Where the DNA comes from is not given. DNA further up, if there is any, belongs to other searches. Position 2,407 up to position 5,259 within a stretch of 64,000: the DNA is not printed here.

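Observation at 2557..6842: T4CP-like coupling ATPase co-transcribed with a coiled-coil protein and an 8-TM membrane protein, with no other T4SS components in the window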

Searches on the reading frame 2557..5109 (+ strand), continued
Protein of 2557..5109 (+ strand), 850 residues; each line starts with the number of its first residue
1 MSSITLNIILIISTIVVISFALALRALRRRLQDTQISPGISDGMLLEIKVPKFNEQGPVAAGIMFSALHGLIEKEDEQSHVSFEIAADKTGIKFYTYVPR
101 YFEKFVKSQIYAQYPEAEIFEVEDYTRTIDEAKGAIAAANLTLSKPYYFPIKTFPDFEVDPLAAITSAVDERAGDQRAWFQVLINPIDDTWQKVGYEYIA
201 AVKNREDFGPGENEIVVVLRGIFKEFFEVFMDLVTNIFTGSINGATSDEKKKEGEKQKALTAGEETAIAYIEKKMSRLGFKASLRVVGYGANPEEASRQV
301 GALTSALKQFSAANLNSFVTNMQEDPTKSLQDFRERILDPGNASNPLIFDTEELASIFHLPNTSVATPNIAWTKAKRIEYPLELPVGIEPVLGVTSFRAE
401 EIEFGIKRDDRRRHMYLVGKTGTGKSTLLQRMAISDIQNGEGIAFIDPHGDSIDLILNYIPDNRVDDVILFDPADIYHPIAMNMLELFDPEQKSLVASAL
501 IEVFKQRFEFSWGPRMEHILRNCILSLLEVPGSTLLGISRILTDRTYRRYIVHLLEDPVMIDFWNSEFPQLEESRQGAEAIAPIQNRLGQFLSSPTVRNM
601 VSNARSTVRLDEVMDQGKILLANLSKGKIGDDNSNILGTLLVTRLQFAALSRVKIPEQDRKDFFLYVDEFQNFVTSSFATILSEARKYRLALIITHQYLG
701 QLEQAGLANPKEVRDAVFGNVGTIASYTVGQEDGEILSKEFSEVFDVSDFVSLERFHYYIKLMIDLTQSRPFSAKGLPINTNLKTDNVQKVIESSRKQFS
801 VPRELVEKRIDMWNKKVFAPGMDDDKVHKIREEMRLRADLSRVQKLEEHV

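Call 36: predict_structure(alignment_id=A1)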
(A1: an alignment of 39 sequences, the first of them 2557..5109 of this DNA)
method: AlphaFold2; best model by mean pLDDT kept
length: 850 residues; sequences in the alignment: 39
mean_pLDDT: 84.1   pTM: 0.60
mean pLDDT of the five models: 84.1, 80.3, 80.3, 78.6, 73.7
residues with pLDDT >= 90: 361; 70-90: 374; 50-70: 75; < 50: 40
segments of 3 or more residues with pLDDT < 50: 32-35, 210-215, 240-257, 365-374
pLDDT, mean of each block of 10 residues (from residue 1): 79 86 75 56 84 65 87 72 88 88 85 80 87 90 90 75 70 83 90 88 73 49 64 61 41 47 82 91 93 92 86 84 90 86 81 89 50 62 91 84 93 93 91 96 94 96 97 92 87 87 82 90 95 92 94 95 95 87 87 89 89 94 88 90 89 85 94 80 85 90 71 85 94 91 88 87 93 92 93 95 91 90 90 85 72
secondary structure, 60 per line:
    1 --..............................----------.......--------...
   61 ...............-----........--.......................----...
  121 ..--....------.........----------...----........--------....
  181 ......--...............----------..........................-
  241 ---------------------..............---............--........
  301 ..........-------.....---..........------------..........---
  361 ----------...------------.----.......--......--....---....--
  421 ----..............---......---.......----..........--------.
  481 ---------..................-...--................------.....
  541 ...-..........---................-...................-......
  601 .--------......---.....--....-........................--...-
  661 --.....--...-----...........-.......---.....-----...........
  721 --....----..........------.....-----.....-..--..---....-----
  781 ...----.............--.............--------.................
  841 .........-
elements in order (helices of 4 or more, strands of 3 or more residues): H3-32 E43-49 H58-75 E81-88 E91-99 H100-113 E118-122 H125-128 E135-143 H161-168 E177-186 H189-203 H214-239 H262-275 E279-290 H293-310 E318-322 H326-335 E348-350 H351-357 E391-397 E400-405 H408-411 E415-418 H425-438 E442-447 H451-457 H462-467 E468-471 H490-507 H514-529 H536-543 H545-554 H558-573 H575-593 H595-601 H610-615 E619-623 H626-629 H631-654 E663-667 H678-688 E690-696 H700-704 H710-720 E723-726 H731-740 H747-751 E757-761 E772-775 H788-799 H803-815 H824-849

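Call 71: search_protein_families(library=pfam, alignment_id=A1, max_evalue=1)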
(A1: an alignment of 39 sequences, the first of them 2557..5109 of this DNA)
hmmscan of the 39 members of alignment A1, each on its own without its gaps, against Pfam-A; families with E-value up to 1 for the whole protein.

A. member 1, window:2557-5109:+ (850 aa): 16 families
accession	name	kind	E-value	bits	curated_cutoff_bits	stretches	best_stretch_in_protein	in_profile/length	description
PF10412.15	TrwB_AAD_bind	-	7.8e-09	35.3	20.5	2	409-532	12-129/387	Type IV secretion-system coupling protein DNA-binding domain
PF25199.1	nSTAND_NTPase5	-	6.8e-06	26.4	34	1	407-486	36-117/145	Novel STAND NTPase 5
PF01935.23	DUF87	-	1.2e-05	25.9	23.2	1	412-626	23-203/220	Helicase HerA, central domain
PF13401.12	AAA_22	-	0.00028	21.6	27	1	410-447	3-40/130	AAA domain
PF12696.13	TraG-D_C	-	0.0016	18.8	22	1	665-728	4-65/126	TraM recognition site of TraD and TraG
PF24389.1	ORC-CDC6-like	-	0.0034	16.6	27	1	410-438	30-58/571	ORC-CDC6-like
PF13191.12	AAA_16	-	0.0046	17.9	32.6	1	408-453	20-63/167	AAA ATPase domain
PF00005.33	ABC_tran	-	0.033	15.2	25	1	413-433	12-32/137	ABC transporter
PF13476.12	AAA_23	-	0.05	14.7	27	1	393-430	6-37/201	AAA domain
PF13555.12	AAA_29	-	0.055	13.7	27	1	413-429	23-39/61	P-loop containing region of AAA domain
PF05729.18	NACHT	-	0.081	13.2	26.7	1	414-433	2-21/167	NACHT domain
PF20720.3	nSTAND3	-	0.086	13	27.2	1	412-472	17-72/155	Novel STAND NTPase 3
PF12775.13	AAA_7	-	0.12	12.4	25.8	1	411-436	32-56/181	P-loop containing dynein motor region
PF01580.24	FtsK_SpoIIIE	-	0.16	11.8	24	1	413-435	40-62/221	FtsK/SpoIIIE family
PF03193.22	RsgA_GTPase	-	0.17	12.2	30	1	411-435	105-129/174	RsgA GTPase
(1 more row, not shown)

B. families by the number of members that match (of 39 scanned): 60 families (the first 25 are shown)
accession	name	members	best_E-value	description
PF10412.15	TrwB_AAD_bind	39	5.5e-14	Type IV secretion-system coupling protein DNA-binding domain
PF01935.23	DUF87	39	1.3e-09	Helicase HerA, central domain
PF13401.12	AAA_22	39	0.0001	AAA domain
PF12696.13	TraG-D_C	35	4.4e-06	TraM recognition site of TraD and TraG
PF25199.1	nSTAND_NTPase5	35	6.8e-06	Novel STAND NTPase 5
PF01580.24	FtsK_SpoIIIE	35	0.00077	FtsK/SpoIIIE family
PF00005.33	ABC_tran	32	0.0047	ABC transporter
PF13555.12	AAA_29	29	0.0086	P-loop containing region of AAA domain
PF20720.3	nSTAND3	28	0.0024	Novel STAND NTPase 3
PF12775.13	AAA_7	26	0.013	P-loop containing dynein motor region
PF13191.12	AAA_16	25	0.0035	AAA ATPase domain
PF24389.1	ORC-CDC6-like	24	0.00029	ORC-CDC6-like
PF02534.20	T4SS-DNA_transf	22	1.6e-06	Type IV secretory system Conjugative DNA transfer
PF12846.13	AAA_10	21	6.6e-06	AAA-like domain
PF03193.22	RsgA_GTPase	19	0.0065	RsgA GTPase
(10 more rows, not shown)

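Call 97: fold_search(model_id=the predicted structure, library=pdb)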
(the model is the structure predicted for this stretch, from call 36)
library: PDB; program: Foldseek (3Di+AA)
matches with E <= 10: 815; with E <= 0.001: 114
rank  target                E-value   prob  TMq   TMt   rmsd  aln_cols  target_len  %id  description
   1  7o42_A                7.1e-15  1.00  0.28  0.26  18.2       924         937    9  TrwK/VirB4unbound trimer of dimers complex (with Hcp1) from the R388 type IV secretion system determined by cryo-EM. (released 2022-06-22)
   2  8rtd_P                9.7e-14  1.00  0.27  0.30  18.5       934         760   10  Stalk-Arches-IMC structure from the fully-assembled R388 type IV secretion system determined by cryo-EM. (released 2024-06-19)
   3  8rtd_T                1.9e-13  1.00  0.28  0.29  19.3       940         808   10  Stalk-Arches-IMC structure from the fully-assembled R388 type IV secretion system determined by cryo-EM. (released 2024-06-19)
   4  8rtd_g                2.8e-13  1.00  0.27  0.30  19.6       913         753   10  Stalk-Arches-IMC structure from the fully-assembled R388 type IV secretion system determined by cryo-EM. (released 2024-06-19)
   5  8rtd_O                3.7e-13  1.00  0.28  0.29  19.2       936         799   10  Stalk-Arches-IMC structure from the fully-assembled R388 type IV secretion system determined by cryo-EM. (released 2024-06-19)
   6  1e9s_D                1.1e-12  1.00  0.34  0.63   6.9       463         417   16  Bacterial conjugative coupling protein TrwBdeltaN70. Unbound monoclinic form. (released 2001-02-06)
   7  1e9s_J                1.3e-12  1.00  0.34  0.63   6.5       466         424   15  Bacterial conjugative coupling protein TrwBdeltaN70. Unbound monoclinic form. (released 2001-02-06)
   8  1e9s_K                1.3e-12  1.00  0.34  0.64   6.7       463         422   16  Bacterial conjugative coupling protein TrwBdeltaN70. Unbound monoclinic form. (released 2001-02-06)
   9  1e9s_I                1.5e-12  1.00  0.34  0.63   6.0       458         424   16  Bacterial conjugative coupling protein TrwBdeltaN70. Unbound monoclinic form. (released 2001-02-06)
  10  1e9r_G                2.0e-12  1.00  0.33  0.62   5.5       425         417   15  Bacterial conjugative coupling protein TrwBdeltaN70. Trigonal form in complex with sulphate. (released 2001-02-06)
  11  1e9s_G                2.1e-12  1.00  0.34  0.61   7.1       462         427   16  Bacterial conjugative coupling protein TrwBdeltaN70. Unbound monoclinic form. (released 2001-02-06)
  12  1e9s_L                2.3e-12  1.00  0.33  0.62   5.7       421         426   16  Bacterial conjugative coupling protein TrwBdeltaN70. Unbound monoclinic form. (released 2001-02-06)
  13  1e9r_E                2.4e-12  1.00  0.34  0.62   6.6       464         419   15  Bacterial conjugative coupling protein TrwBdeltaN70. Trigonal form in complex with sulphate. (released 2001-02-06)
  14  1e9s_M                2.4e-12  1.00  0.34  0.62   7.0       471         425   16  Bacterial conjugative coupling protein TrwBdeltaN70. Unbound monoclinic form. (released 2001-02-06)
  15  1gl6_A                3.0e-12  1.00  0.33  0.62   5.8       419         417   16  Plasmid coupling protein TrwB in complex with the non-hydrolysable GTP analogue GDPNP (released 2002-05-16)
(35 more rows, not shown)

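Call 108: search_protein_families(library=pfam, proteins=[L042:8847-9902:+, L058:5173-7512:+, L062:5206-6066:+, L022:9458-9922:+], max_evalue=0.00001)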
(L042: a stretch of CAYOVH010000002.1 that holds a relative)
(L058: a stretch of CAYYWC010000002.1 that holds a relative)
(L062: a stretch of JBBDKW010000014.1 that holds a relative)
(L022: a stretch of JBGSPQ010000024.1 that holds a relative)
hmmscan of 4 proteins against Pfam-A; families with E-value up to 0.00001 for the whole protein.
L042:8847-9902:+ (351 aa): 2 families
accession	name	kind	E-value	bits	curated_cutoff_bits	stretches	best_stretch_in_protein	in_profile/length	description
PF05066.19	HARE-HTH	-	1.1e-11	45.4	25.9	0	228-286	7-71/71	HB1, ASXL, restriction endonuclease HTH domain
PF04545.22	Sigma70_r4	-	1.1e-11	44.5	24.1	1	28-73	7-49/50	Sigma-70, region 4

L058:5173-7512:+ (779 aa): 3 families
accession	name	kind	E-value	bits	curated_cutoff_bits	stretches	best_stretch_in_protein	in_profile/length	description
PF01131.25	Topoisom_bac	-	4.5e-116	388.7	35.1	2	132-475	2-360/411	DNA topoisomerase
PF13368.11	Toprim_C_rpt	-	2.5e-49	165.4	22.3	3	716-766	5-55/57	Topoisomerase C-terminal repeat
PF01751.28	Toprim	-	3.6e-23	82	23.1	1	5-117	2-96/96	Toprim domain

L062:5206-6066:+ (286 aa): 3 families
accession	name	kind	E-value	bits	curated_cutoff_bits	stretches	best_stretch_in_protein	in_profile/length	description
PF02481.21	DNA_processg_A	-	4.2e-68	229.1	29.6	1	2-207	6-211/212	DNA recombination-mediator protein A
PF17782.7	DprA_WH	-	4.3e-10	39.9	22.9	1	224-281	4-61/61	DprA winged helix domain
PF18306.6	LDcluster4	-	1.8e-07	31.4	26.3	1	42-184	3-124/151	SLOG cluster4 family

L022:9458-9922:+ (154 aa): 1 family
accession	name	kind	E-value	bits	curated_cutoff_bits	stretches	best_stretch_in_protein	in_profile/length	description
PF03652.20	RuvX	-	1.5e-24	87.3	29.2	1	9-145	2-132/134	Holliday junction resolvase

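Call 115: search_protein_families(library=ncbifam, proteins=[L004:16886-17659:+], max_evalue=0.00001)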
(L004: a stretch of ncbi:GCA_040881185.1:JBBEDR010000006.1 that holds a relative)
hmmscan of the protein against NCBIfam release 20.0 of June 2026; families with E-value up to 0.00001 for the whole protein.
L004:16886-17659:+ (257 aa): 0 families
